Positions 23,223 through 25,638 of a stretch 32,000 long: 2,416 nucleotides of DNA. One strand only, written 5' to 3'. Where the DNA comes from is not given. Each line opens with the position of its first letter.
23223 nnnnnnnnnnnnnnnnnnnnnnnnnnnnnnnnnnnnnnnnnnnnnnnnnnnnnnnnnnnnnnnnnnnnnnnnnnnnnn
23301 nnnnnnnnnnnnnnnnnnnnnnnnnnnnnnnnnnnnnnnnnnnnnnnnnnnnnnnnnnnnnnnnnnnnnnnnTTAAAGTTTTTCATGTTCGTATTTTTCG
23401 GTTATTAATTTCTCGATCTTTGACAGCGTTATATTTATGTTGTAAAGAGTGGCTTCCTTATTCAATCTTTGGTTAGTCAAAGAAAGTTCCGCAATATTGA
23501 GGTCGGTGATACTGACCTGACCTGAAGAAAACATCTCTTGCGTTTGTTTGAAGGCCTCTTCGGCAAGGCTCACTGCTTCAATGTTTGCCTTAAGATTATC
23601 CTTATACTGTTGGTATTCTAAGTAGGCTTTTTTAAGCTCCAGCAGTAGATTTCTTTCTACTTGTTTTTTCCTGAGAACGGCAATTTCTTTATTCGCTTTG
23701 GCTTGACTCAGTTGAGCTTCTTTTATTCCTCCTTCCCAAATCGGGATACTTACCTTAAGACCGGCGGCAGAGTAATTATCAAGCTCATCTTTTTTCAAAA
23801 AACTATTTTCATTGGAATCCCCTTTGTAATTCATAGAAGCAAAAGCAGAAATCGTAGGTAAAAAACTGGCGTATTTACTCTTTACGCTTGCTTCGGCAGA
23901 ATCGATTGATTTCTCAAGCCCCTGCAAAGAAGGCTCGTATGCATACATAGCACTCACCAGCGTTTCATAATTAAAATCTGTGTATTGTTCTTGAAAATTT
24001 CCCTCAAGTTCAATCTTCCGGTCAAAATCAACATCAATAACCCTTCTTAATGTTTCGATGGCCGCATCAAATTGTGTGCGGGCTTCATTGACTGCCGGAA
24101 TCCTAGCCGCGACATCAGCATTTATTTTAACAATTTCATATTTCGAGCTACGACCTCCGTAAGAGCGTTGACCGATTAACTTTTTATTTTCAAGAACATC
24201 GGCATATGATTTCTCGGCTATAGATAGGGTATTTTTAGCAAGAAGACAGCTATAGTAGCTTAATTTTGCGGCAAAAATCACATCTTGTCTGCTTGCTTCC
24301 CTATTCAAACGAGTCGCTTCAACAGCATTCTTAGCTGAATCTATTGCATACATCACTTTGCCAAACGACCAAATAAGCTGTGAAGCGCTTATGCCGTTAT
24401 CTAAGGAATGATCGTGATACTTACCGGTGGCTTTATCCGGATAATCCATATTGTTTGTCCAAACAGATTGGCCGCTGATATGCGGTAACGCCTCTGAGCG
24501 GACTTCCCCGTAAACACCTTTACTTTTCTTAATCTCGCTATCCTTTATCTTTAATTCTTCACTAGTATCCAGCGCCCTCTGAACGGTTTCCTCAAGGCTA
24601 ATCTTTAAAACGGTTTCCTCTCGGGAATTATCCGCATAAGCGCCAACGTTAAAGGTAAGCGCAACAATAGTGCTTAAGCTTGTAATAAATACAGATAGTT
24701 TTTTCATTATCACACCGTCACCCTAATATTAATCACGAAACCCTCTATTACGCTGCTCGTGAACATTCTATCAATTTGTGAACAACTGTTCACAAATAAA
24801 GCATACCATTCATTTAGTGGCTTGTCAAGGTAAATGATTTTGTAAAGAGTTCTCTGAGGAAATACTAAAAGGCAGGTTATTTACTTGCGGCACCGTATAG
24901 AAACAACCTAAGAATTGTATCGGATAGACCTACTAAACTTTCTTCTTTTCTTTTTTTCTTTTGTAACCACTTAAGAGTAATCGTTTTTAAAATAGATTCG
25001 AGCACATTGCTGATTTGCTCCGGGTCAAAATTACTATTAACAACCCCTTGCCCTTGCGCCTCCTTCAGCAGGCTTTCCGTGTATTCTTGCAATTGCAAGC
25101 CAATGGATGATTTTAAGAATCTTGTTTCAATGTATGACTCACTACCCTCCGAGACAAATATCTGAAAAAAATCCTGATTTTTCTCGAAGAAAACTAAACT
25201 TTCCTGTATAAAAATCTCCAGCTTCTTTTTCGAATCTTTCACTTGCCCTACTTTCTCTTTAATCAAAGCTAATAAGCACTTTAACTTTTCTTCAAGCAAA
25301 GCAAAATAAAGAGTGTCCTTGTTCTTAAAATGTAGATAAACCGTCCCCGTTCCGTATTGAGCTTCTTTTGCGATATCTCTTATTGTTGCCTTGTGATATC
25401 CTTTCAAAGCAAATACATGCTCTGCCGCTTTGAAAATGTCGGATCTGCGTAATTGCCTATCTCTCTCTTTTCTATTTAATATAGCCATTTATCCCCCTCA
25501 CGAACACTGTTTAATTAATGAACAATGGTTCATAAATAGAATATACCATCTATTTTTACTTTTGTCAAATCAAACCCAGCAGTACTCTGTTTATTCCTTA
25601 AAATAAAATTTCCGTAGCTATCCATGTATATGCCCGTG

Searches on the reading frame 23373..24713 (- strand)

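Call 78: search_protein_families(library=pfam, proteins=[window:23373-24713:-], max_evalue=0.001)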
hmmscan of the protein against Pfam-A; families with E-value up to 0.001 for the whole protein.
window:23373-24713:- (446 aa): 1 family
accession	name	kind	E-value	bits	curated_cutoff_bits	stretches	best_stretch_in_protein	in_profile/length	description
PF02321.23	OEP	-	4.1e-55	186.9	22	2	250-437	2-186/187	Outer membrane efflux protein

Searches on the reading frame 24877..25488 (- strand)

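Call 78: search_protein_families(library=pfam, proteins=[window:24877-25488:-], max_evalue=0.001)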
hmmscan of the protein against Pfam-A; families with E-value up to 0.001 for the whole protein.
window:24877-25488:- (203 aa): 1 family
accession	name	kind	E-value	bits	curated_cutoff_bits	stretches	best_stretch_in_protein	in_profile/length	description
PF00440.29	TetR_N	-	1.1e-15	57.6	24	1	18-64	1-47/47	Bacterial regulatory proteins, tetR family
